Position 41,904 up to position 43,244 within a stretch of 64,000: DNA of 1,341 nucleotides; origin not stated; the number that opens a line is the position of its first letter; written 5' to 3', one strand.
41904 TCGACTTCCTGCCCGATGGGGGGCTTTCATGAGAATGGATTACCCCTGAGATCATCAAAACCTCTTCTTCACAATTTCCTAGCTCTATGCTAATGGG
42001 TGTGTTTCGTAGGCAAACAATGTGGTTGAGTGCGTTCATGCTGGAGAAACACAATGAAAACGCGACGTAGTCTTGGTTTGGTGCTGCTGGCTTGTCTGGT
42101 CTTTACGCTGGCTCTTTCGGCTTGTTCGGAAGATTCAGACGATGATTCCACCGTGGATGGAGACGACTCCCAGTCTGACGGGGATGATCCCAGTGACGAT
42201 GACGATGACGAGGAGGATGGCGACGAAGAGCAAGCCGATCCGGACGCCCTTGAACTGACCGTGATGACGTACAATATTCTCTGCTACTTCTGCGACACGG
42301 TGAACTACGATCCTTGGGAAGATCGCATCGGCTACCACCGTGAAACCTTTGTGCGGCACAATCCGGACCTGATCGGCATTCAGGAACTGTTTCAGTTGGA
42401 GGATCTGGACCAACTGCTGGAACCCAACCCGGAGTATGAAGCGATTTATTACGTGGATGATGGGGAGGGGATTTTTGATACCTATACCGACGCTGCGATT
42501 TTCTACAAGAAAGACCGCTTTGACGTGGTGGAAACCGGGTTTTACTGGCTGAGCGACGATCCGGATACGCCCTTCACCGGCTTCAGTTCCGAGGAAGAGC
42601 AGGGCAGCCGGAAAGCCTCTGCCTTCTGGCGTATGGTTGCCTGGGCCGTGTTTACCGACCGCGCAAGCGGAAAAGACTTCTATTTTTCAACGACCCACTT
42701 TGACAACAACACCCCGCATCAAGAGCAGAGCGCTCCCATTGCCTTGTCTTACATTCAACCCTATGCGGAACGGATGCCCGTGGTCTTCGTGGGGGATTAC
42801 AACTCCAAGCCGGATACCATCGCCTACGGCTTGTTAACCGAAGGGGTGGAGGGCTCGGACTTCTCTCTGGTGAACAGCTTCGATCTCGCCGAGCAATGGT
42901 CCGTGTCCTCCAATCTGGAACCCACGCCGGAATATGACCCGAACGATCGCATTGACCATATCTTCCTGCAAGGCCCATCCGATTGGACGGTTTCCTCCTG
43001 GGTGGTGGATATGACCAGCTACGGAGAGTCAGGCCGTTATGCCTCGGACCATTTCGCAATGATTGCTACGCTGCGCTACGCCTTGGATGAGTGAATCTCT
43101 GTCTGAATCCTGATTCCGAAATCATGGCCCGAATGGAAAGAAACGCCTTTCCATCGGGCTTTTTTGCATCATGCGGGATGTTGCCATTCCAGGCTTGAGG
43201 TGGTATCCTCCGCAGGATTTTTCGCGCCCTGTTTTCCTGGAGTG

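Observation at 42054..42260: Recurrent lipobox plus poly-Asp tether architecture across at least six unrelated secreted proteins in 64 kb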

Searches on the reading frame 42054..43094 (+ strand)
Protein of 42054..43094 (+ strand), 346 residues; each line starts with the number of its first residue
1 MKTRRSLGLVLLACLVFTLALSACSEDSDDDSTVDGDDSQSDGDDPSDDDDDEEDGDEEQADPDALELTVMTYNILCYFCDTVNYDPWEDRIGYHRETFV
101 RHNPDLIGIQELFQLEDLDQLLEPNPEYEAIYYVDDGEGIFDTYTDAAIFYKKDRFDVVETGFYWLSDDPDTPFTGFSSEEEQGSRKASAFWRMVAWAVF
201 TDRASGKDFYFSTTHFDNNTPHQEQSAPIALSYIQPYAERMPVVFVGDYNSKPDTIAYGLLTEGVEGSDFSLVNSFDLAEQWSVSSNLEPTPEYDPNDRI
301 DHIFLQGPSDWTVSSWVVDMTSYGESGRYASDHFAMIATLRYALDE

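Call 6: search_protein_families(library=pfam, proteins=[window:42054-43094:+], max_evalue=0.01)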
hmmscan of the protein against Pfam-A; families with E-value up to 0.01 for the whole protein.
window:42054-43094:+ (346 aa): 1 family
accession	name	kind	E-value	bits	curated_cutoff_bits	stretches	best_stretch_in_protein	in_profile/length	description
PF03372.29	Exo_endo_phos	-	5.8e-09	36.5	24.5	1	71-333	1-225/225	Endonuclease/Exonuclease/phosphatase family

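Call 7: find_encoding_contigs(protein=window:42054-43094:+, flank=10000, max_places=6)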
Protein window:42054-43094:+ (346 aa): no gene with exactly this product is on record in the collection.

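Call 8: find_homologous_proteins(query=window:42054-43094:+)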
Query window:42054-43094:+ (346 aa): 81 proteins with E <= 0.001 among 1553 candidates.
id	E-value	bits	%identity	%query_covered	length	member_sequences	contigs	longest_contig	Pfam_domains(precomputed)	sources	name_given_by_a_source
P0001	2.0e-233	792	100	100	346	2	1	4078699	PF03372.30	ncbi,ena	-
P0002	2.4e-123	430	56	96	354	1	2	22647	PF03372.30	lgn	-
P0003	2.3e-116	407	55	99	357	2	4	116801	PF03372.30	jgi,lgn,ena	-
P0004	3.2e-113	397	53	98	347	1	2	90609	PF03372.30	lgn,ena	-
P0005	4.0e-95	337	45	97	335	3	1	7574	PF03372.30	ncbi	-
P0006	6.0e-94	334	48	99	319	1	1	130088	PF03372.30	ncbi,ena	-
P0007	8.6e-94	333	46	99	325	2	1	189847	PF03372.30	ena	-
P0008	4.4e-92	327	47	98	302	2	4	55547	PF03372.30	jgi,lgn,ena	-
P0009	5.0e-91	324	50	83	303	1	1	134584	PF03372.30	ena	-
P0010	9.9e-91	323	47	98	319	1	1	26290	PF03372.30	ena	-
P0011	1.1e-87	313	51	79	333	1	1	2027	PF03372.30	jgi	jgi:endonuclease/exonuclease/phosphatase family metal-dependent hydrolase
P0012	1.9e-86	309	47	96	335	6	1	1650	PF03372.30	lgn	-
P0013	9.9e-86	307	50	79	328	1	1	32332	PF03372.30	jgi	jgi:endonuclease/exonuclease/phosphatase family metal-dependent hydrolase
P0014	1.1e-85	306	46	98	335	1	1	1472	PF03372.30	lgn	-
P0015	4.2e-85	304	48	80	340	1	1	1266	PF03372.30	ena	-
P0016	2.1e-84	302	51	79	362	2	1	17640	PF03372.30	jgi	jgi:endonuclease/exonuclease/phosphatase family metal-dependent hydrolase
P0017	4.1e-84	301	49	79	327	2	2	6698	PF03372.30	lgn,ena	-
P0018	5.4e-84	301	46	95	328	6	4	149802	PF03372.30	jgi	jgi:endonuclease/exonuclease/phosphatase family metal-dependent hydrolase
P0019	1.1e-83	300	50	79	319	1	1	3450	PF03372.30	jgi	jgi:endonuclease/exonuclease/phosphatase family metal-dependent hydrolase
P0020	1.7e-83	299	50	82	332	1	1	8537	PF03372.30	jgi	jgi:endonuclease/exonuclease/phosphatase family metal-dependent hydrolase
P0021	3.3e-83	298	51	79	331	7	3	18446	PF03372.30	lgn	-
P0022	3.4e-83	298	50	79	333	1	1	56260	PF03372.30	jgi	jgi:endonuclease/exonuclease/phosphatase family metal-dependent hydrolase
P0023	3.7e-83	298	50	79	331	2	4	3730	PF03372.30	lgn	-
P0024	4.0e-82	295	46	96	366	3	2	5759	PF03372.30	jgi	jgi:endonuclease/exonuclease/phosphatase family metal-dependent hydrolase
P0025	2.7e-81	292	48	85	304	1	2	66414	PF03372.30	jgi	jgi:endonuclease/exonuclease/phosphatase family metal-dependent hydrolase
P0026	3.5e-80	288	48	79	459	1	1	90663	PF03372.30,PF01872.23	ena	-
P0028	4.3e-76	275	47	87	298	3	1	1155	PF03372.30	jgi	jgi:endonuclease/exonuclease/phosphatase family metal-dependent hydrolase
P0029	8.6e-76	274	49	80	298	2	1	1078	PF03372.30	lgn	-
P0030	8.3e-74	267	46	83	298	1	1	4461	PF03372.30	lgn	-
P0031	5.4e-72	261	47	83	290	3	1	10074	PF03372.30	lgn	-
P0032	1.1e-71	260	41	96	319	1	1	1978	PF03372.30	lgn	-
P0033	3.2e-71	259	42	95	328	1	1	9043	PF03372.30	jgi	jgi:endonuclease/exonuclease/phosphatase family metal-dependent hydrolase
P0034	5.3e-71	258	47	83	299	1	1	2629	PF03372.30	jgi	jgi:endonuclease/exonuclease/phosphatase family metal-dependent hydrolase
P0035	8.4e-71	257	45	79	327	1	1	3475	PF03372.30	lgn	-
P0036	1.2e-70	257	45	83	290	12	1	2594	PF03372.30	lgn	-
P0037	1.4e-70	257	45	83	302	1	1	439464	PF03372.30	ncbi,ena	-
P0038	2.9e-70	256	44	90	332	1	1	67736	PF03372.30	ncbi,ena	-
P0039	6.7e-70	255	45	79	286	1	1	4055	PF03372.30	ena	-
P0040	8.1e-70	254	44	78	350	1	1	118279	PF03372.30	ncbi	ncbi:MAG: endonuclease/exonuclease/phosphatase family protein [Nannocystaceae bacterium]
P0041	1.0e-68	251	46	79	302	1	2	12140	PF03372.30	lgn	-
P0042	1.7e-68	250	45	83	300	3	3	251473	PF03372.30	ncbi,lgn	-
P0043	4.8e-68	248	42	95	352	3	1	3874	PF03372.30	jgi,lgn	jgi:endonuclease/exonuclease/phosphatase family metal-dependent hydrolase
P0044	8.7e-68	248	45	83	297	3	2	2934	PF03372.30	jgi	jgi:endonuclease/exonuclease/phosphatase family metal-dependent hydrolase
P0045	1.4e-67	247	46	78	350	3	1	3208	PF03372.30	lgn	-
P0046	2.9e-67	246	45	79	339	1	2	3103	PF03372.30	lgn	-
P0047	5.1e-67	245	40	98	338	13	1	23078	PF03372.30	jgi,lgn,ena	-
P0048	1.4e-66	244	44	78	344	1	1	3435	PF03372.30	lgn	-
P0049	1.5e-66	243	39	95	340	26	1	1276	PF03372.30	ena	-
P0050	2.0e-65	240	45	79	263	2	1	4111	PF03372.30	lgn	-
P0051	1.0e-64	237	42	78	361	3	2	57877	PF03372.30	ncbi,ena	-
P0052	2.0e-64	237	44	77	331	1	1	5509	PF03372.30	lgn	-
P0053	1.0e-63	234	46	81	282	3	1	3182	PF03372.30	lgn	-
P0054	3.3e-63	232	44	78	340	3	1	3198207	PF03372.30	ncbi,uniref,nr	ncbi:endonuclease/exonuclease/phosphatase family protein [Nannocystis sp. SCPEA4]|uniref:endonucleas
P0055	5.3e-63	232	46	81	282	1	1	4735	PF03372.30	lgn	-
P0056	1.1e-62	231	43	78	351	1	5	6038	PF03372.30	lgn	-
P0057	5.0e-61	225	45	80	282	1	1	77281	PF03372.30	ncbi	-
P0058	6.3e-61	225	45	80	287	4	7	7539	PF03372.30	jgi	jgi:endonuclease/exonuclease/phosphatase family metal-dependent hydrolase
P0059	3.8e-58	216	45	83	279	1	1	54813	PF03372.30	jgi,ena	-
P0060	7.1e-58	215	45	80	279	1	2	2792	PF03372.30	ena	-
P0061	3.3e-57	213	40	99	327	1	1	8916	PF03372.30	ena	-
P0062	4.2e-56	209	41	82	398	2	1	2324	PF03372.30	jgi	-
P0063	5.7e-56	209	43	82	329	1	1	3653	PF03372.30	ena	-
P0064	8.5e-56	208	43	80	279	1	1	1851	PF03372.30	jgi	jgi:endonuclease/exonuclease/phosphatase family metal-dependent hydrolase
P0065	1.6e-53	201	39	97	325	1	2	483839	PF03372.30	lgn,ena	-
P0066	1.6e-52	197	42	80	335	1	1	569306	PF03372.30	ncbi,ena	-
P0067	1.2e-51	194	42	79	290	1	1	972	PF03372.30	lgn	-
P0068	5.7e-45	172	38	80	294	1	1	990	PF03372.30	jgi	-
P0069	4.2e-37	147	34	80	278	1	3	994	PF03372.30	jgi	-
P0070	9.8e-20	89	30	79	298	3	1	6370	PF03372.30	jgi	-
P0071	3.9e-17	81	29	80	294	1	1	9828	PF03372.30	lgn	-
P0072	4.5e-16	77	28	81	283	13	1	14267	PF03372.30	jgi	-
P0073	2.7e-14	72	31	79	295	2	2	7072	PF03372.30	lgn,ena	-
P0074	2.9e-13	68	30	79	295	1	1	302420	PF03372.30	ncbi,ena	-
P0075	3.2e-13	68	30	79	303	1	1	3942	PF03372.30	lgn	-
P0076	1.3e-12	66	31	80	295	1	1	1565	PF03372.30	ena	-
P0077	2.9e-12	65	28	79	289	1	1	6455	PF03372.30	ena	-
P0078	3.1e-12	65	30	79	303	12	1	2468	PF03372.30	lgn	-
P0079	5.1e-12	64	32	62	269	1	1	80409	PF03372.30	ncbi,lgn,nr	ncbi:MAG: endonuclease/exonuclease/phosphatase family protein [Bacteroidales bacterium]|nr:endonucle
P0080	6.2e-9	54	27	79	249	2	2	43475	PF03372.30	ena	-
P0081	8.3e-8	50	27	66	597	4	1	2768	PF03372.30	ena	-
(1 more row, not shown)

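Call 10: find_encoding_contigs(protein=P0001, flank=10000, max_places=3)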
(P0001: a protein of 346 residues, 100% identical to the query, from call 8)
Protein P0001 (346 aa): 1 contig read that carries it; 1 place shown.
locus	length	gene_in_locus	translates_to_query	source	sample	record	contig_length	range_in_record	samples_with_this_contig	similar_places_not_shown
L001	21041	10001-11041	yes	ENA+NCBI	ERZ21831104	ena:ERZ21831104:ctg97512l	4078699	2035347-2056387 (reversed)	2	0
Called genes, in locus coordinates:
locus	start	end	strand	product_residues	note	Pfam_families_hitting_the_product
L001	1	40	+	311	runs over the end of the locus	PF01548:DEDD_Tnp_IS110, PF02371:Transposase_20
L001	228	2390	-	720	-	PF23106:EGF_Teneurin (faint)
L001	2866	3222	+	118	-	PF01548:DEDD_Tnp_IS110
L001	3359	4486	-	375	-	-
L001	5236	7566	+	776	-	PF11617:Cu-binding_MopE (weak), PF00884:Sulfatase, PF01663:Phosphodiest (faint), PF16347:SGSH_C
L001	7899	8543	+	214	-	PF07603:Lcl_C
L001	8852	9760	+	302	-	PF01925:TauE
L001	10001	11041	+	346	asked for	PF03372:Exo_endo_phos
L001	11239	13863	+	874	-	PF03176:MMPL, PF12349:Sterol-sensing (weak)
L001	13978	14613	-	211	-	-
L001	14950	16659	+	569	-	PF04055:Radical_SAM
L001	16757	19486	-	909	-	-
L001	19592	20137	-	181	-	-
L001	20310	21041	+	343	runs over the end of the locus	PF00578:AhpC-TSA, PF08534:Redoxin, PF00085:Thioredoxin (weak), PF02630:SCO1-SenC, PF13098:Thioredoxin_2 (faint), PF13905:Thioredoxin_8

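Call 12: list_cluster_members(proteins=[P0001, P0005, P0006, P0061, P0063, P0066, P0037, P0038, P0065, P0003])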
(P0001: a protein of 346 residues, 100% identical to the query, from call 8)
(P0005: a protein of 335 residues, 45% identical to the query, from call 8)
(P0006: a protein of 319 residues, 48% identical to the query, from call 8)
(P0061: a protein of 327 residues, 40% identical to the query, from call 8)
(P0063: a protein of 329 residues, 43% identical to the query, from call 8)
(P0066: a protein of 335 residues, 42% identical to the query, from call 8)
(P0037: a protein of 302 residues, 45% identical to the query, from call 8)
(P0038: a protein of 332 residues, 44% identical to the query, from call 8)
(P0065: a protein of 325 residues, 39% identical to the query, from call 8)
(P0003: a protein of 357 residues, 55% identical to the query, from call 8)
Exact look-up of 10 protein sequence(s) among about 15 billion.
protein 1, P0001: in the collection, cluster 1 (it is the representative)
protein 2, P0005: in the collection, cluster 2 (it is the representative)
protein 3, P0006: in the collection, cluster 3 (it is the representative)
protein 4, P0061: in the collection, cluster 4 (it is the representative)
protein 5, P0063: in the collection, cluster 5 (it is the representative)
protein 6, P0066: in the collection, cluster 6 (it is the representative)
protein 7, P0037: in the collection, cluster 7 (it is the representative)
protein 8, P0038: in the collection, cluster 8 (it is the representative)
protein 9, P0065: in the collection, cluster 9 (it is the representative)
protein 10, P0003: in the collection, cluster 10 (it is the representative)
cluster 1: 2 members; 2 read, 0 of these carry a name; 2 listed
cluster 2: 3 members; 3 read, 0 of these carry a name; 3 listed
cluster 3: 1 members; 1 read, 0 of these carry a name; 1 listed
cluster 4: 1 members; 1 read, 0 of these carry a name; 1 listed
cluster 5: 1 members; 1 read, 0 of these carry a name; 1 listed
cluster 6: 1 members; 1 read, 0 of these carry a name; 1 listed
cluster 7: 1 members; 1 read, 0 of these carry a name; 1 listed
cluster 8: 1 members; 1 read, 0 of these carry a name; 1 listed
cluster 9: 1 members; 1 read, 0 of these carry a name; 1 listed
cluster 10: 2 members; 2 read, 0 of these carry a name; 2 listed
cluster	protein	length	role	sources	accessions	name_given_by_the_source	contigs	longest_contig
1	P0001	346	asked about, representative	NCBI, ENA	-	-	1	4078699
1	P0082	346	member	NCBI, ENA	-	-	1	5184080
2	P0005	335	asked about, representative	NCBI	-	-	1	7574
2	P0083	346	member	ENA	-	-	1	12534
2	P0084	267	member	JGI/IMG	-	-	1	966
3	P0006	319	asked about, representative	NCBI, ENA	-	-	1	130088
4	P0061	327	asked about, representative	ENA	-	-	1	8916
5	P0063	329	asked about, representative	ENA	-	-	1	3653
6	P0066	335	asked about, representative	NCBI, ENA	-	-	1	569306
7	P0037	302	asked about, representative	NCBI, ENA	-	-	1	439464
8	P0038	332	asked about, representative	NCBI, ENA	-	-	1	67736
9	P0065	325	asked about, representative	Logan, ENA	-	-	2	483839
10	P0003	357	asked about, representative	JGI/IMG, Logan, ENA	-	-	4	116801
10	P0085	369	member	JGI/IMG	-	-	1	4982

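Call 14: find_related_loci(query=A1, collection=genome_contigs, flank=10000)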
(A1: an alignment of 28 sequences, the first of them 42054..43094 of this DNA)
Query A1 (346 aa) in genome_contigs; peptide patterns used: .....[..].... (x = any residue, [..] = any of these).
121 stretches matched a pattern; 118 encode a relative of the query (tblastn E <= 1e-3); the best 80 are kept; 80 distinct loci.
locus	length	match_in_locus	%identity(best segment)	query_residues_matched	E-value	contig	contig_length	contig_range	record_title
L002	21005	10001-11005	48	14-342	9e-99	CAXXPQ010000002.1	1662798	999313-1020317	MAG: Myxococcota bacterium isolate 47235228-1a69-4079-bee5-5cff8c319118 genome assembly, contig: contig_2, whole genome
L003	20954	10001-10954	48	1-342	9e-102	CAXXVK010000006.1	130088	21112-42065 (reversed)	MAG: Myxococcota bacterium isolate 9026f203-f4fd-4e78-b743-5aa82beef240 genome assembly, contig: contig_6, whole genome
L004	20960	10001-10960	46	1-342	1e-94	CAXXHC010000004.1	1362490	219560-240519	MAG: Myxococcota bacterium isolate df99fd88-303e-4d73-b9e8-6fd6d014d839 genome assembly, contig: contig_4, whole genome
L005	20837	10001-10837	50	58-342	2e-94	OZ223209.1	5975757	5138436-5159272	MAG: Myxococcota bacterium isolate 6e5ad1d4-156e-4916-952c-8a0b14857fe9 genome assembly, chromosome: 1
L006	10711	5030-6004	46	3-342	6e-94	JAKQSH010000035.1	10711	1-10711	MAG: Deltaproteobacteria bacterium isolate USMO_metabat.105_sub k141_550575, whole genome shotgun sequence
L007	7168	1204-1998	51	70-342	2e-93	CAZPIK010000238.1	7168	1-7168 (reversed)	MAG TPA_asm: uncultured Candidatus Sumerlaeota bacterium isolate SRP237561_co1_93 genome assembly, contig: NODE_21573_le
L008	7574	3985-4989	44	1-340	9e-92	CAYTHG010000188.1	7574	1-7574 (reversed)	MAG TPA_asm: uncultured Myxococcales bacterium isolate binchicken_co47_165 genome assembly, contig: NODE_7726_length_757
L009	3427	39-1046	44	1-338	1e-92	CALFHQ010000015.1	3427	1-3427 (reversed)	MAG TPA_asm: uncultured proteobacterium isolate ERR2206789_bin.10_CONCOCT_v1.1_MAG genome assembly, contig: ERZ890810.10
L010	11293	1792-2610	48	65-345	8e-90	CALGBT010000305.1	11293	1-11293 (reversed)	MAG TPA_asm: uncultured proteobacterium isolate ERR2206791_bin.31_CONCOCT_v1.1_MAG genome assembly, contig: ERZ890953.15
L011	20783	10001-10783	50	68-342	1e-86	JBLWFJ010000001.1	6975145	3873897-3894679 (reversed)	Nannocystaceae bacterium ST9 contig_1_pilon, whole genome shotgun sequence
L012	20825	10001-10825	47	59-343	1e-86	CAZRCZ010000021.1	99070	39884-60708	MAG TPA_asm: uncultured Candidatus Sumerlaeota bacterium isolate SRP273308_co1_93 genome assembly, contig: NODE_219_leng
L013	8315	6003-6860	45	33-340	1e-82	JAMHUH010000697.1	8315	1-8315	MAG: Nannocystaceae bacterium isolate ST_AS_metabat.41 k201_241580, whole genome shotgun sequence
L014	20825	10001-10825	48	63-340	7e-82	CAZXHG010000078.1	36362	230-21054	MAG TPA_asm: uncultured Rickettsiales bacterium isolate binchicken_co147_14 genome assembly, contig: NODE_3965_length_36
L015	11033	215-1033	47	64-342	1e-81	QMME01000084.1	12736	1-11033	MAG: Deltaproteobacteria bacterium isolate B64_G9 B64_Guay9_scaffold_05063, whole genome shotgun sequence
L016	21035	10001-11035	40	5-342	2e-80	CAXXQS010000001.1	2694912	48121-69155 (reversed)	MAG: Myxococcota bacterium isolate 4c7ae828-ac37-49c6-a807-d9517c02c23a genome assembly, contig: contig_1, whole genome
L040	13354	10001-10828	42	61-342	4e-72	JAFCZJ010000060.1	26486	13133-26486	MAG: Deltaproteobacteria bacterium isolate AB_03_Bin_195 AB_03_Bin_195_scaffold_626, whole genome shotgun sequence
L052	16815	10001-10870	43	57-346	4e-70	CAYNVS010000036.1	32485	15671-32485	MAG TPA_asm: uncultured Myxococcales bacterium isolate binchicken_co20_60 genome assembly, contig: NODE_2925_length_3248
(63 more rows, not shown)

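Call 23: search_protein_families(library=ncbifam, proteins=[window:42054-43094:+], max_evalue=0.1)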
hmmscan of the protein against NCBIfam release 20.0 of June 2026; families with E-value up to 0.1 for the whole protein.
window:42054-43094:+ (346 aa): 1 family
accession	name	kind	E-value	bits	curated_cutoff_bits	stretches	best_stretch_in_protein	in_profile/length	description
NF053527.1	lipo_Cory_WKLS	subfamily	0.05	13.5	105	1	11-68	3-53/166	WKL family lipoprotein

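Call 41: find_encoding_contigs(protein=P0066, flank=10000, max_places=2)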
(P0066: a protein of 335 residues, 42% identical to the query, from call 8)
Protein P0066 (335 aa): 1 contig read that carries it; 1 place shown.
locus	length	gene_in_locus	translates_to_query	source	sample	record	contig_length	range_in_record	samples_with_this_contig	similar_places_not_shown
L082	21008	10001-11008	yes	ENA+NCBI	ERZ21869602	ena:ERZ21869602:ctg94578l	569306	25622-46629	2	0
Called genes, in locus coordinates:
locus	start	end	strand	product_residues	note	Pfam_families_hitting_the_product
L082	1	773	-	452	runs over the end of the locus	PF00202:Aminotran_3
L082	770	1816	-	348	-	PF02412:TSP_3 (faint), PF00691:OmpA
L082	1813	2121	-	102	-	-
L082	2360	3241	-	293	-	-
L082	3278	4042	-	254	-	-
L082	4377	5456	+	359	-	PF04055:Radical_SAM, PF13186:SPASM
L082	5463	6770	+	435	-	PF00884:Sulfatase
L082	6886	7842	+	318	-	PF04055:Radical_SAM, PF13186:SPASM (weak)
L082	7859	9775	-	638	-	-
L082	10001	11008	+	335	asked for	PF03372:Exo_endo_phos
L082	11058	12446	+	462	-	PF00149:Metallophos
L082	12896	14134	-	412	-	-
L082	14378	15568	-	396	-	-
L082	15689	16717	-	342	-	-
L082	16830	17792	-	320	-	PF00561:Abhydrolase_1, PF12146:Hydrolase_4, PF12697:Abhydrolase_6 (weak)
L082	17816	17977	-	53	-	-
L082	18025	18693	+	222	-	PF13828:DUF4190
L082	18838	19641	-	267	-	-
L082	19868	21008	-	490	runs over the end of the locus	PF02310:B12-binding, PF04055:Radical_SAM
